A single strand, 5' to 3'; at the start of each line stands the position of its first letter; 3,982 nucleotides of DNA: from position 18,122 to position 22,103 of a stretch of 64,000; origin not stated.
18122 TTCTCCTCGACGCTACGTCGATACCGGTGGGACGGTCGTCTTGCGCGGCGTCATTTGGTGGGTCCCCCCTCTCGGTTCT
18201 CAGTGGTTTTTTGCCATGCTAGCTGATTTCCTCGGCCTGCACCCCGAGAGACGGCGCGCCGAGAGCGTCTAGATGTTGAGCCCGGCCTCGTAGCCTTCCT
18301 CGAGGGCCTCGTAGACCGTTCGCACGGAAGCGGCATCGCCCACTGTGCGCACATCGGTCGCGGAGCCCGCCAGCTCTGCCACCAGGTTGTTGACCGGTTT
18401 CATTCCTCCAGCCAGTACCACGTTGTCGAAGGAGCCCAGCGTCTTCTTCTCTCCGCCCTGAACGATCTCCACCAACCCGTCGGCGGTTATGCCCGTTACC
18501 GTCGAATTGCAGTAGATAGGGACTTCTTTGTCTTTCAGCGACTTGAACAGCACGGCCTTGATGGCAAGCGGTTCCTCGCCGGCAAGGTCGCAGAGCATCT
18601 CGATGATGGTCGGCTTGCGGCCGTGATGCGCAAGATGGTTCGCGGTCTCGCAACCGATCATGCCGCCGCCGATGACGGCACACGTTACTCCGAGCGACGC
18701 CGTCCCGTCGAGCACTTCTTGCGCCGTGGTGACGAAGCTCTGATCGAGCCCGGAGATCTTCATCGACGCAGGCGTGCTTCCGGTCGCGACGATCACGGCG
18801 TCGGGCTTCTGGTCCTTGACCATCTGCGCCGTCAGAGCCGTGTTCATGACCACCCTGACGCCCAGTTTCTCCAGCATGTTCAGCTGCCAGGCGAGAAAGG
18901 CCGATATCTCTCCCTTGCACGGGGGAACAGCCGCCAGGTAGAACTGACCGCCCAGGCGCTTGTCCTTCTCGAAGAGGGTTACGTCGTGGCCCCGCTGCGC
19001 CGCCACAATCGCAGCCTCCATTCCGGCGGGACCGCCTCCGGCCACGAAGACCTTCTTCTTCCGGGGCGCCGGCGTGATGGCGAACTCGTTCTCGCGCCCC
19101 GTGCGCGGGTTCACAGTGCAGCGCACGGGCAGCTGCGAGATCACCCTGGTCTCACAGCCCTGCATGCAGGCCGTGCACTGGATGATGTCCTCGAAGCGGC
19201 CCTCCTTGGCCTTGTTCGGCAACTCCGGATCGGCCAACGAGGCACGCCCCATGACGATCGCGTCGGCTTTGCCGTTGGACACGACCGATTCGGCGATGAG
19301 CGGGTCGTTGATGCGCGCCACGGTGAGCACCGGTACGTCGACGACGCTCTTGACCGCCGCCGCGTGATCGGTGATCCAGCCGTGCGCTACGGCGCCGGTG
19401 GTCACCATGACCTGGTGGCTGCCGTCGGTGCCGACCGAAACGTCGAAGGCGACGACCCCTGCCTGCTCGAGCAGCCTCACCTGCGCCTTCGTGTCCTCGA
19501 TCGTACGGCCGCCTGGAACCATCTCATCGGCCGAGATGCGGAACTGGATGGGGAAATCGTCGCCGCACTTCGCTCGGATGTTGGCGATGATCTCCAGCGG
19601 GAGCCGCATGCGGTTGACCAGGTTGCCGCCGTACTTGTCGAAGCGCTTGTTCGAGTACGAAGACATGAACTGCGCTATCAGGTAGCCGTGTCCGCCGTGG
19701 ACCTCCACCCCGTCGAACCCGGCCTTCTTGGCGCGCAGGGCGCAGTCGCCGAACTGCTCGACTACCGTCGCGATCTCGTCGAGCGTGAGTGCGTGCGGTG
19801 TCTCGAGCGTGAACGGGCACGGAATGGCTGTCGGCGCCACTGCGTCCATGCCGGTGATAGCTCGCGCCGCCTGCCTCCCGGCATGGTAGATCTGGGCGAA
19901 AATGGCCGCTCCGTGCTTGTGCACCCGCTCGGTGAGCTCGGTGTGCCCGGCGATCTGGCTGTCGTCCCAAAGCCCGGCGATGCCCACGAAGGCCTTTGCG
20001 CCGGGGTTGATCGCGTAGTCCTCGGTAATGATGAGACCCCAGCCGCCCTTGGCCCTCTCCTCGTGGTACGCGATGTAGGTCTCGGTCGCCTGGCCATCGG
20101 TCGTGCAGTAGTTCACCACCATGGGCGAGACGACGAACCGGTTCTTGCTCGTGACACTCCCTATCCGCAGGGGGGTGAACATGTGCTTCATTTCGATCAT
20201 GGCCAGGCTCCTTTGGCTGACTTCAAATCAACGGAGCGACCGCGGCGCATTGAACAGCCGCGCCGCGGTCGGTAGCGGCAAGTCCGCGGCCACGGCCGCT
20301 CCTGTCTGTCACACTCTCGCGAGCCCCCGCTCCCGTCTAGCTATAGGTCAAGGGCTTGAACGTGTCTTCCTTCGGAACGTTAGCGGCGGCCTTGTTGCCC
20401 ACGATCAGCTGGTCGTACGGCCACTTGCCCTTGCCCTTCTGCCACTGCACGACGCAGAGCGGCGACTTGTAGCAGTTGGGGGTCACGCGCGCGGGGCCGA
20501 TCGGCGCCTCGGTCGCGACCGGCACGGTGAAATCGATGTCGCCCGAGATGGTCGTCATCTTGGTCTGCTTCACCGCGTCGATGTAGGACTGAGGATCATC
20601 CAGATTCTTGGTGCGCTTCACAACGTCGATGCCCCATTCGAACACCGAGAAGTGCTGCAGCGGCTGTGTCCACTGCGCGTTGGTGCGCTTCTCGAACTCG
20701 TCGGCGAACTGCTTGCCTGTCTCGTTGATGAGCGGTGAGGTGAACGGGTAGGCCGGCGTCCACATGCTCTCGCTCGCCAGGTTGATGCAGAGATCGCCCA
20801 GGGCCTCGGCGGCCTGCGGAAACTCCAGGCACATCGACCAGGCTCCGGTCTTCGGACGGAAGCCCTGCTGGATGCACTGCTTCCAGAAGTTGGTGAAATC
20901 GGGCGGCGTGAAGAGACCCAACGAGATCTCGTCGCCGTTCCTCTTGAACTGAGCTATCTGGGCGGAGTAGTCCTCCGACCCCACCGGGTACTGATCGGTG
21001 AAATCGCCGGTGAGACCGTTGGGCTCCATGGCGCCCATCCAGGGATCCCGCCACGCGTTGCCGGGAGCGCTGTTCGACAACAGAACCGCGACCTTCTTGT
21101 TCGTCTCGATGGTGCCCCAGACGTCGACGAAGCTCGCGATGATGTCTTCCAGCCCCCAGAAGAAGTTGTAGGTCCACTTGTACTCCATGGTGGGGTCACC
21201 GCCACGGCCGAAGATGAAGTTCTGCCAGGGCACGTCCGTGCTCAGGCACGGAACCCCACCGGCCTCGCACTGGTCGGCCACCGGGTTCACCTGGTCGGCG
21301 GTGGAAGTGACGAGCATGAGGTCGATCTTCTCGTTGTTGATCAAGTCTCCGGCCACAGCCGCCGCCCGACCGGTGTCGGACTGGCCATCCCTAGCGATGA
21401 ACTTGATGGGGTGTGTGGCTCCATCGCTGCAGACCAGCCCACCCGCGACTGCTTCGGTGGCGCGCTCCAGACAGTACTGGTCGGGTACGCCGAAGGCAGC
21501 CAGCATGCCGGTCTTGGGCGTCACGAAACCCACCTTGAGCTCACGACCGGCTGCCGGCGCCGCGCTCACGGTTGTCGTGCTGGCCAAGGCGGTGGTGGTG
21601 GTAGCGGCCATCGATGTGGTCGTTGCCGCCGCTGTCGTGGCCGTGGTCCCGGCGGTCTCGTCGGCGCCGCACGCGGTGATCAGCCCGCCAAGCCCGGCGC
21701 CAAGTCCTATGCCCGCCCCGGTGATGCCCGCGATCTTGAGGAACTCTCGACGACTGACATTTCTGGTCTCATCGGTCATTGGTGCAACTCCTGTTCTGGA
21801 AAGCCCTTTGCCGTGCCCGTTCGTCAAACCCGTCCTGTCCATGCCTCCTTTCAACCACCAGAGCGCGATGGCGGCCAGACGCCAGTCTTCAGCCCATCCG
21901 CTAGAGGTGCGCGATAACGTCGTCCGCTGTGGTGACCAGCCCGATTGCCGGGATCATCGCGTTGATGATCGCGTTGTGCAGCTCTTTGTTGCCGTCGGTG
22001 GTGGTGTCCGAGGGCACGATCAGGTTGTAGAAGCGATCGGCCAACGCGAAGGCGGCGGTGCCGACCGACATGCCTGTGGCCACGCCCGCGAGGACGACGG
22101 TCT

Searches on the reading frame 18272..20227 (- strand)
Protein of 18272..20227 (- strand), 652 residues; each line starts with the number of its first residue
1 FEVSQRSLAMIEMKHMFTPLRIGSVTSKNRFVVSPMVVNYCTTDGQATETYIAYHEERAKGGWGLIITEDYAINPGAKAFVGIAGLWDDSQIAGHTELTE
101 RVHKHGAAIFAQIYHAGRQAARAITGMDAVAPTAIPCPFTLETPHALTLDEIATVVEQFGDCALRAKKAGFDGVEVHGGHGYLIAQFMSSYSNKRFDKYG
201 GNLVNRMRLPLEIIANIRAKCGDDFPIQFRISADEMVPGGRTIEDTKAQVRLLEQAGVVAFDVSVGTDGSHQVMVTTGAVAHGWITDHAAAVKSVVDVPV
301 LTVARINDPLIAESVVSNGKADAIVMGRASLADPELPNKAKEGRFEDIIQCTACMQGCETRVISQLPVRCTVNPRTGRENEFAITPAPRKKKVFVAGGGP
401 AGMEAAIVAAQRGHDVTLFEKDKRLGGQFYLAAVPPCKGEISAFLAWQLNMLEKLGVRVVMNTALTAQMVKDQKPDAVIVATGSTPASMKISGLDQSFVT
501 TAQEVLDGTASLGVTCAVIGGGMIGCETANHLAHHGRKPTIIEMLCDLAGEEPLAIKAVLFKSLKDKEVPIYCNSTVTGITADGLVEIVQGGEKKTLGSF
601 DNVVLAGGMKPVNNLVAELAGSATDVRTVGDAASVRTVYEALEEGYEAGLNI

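Call 55: search_protein_families(library=pfam, max_evalue=0.00001, proteins=[window:18272-20227:-])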
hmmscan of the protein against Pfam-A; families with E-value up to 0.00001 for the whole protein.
window:18272-20227:- (652 aa): 10 families
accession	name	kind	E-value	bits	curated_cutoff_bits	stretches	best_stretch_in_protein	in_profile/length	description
PF00724.26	Oxidored_FMN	-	2.2e-82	277.5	27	1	16-344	2-339/342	NADH:flavin oxidoreductase / NADH oxidase family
PF07992.20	Pyr_redox_2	-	9.3e-29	101.2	26.1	1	392-624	2-251/291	Pyridine nucleotide-disulphide oxidoreductase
PF00070.33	Pyr_redox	-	7e-20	71.8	22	1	517-588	3-76/82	Pyridine nucleotide-disulphide oxidoreductase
PF01266.30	DAO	-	1.4e-13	51.6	27.9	0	392-427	1-37/353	FAD dependent oxidoreductase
PF13450.12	NAD_binding_8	-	1.4e-13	51.3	21.9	1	395-434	1-40/68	NAD(P)-binding Rossmann-like domain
PF12831.13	FAD_oxidored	-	3.5e-11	43.5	27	1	393-439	2-48/416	FAD dependent oxidoreductase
PF13738.12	Pyr_redox_3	-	3.8e-11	43.2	30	1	476-619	126-278/305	Pyridine nucleotide-disulphide oxidoreductase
PF03486.20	HI0933_like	-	1.7e-09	38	50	1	392-431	2-41/244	HI0933-like protein Rossmann domain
PF01134.28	GIDA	-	7.9e-09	35.5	22.1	0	392-477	1-84/391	Glucose inhibited division protein A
PF00890.30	FAD_binding_2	-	2.8e-07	30.5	20.4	0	393-430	2-39/414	FAD binding domain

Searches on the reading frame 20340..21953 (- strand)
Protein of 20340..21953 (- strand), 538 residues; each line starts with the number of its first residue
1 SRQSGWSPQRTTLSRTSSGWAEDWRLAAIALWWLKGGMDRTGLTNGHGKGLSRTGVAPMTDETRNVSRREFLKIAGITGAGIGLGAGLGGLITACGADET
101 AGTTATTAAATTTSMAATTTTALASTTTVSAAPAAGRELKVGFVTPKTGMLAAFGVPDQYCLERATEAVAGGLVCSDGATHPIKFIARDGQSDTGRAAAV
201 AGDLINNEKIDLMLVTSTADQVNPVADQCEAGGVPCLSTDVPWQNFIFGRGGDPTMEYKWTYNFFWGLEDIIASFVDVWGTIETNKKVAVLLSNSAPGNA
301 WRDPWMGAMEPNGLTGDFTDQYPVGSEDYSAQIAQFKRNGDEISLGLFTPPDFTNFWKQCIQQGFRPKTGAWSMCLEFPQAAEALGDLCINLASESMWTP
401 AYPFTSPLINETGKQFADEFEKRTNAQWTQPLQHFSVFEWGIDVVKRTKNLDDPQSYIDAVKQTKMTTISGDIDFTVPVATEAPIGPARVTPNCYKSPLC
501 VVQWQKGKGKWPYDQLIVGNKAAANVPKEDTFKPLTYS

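Call 55: search_protein_families(library=pfam, max_evalue=0.00001, proteins=[window:20340-21953:-])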
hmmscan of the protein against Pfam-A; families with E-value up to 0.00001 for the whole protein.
window:20340-21953:- (538 aa): 1 family
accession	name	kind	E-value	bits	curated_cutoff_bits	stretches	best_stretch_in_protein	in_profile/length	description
PF13458.12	Peripla_BP_6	-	4.6e-32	112.5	31.7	1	139-476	2-323/343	Periplasmic binding protein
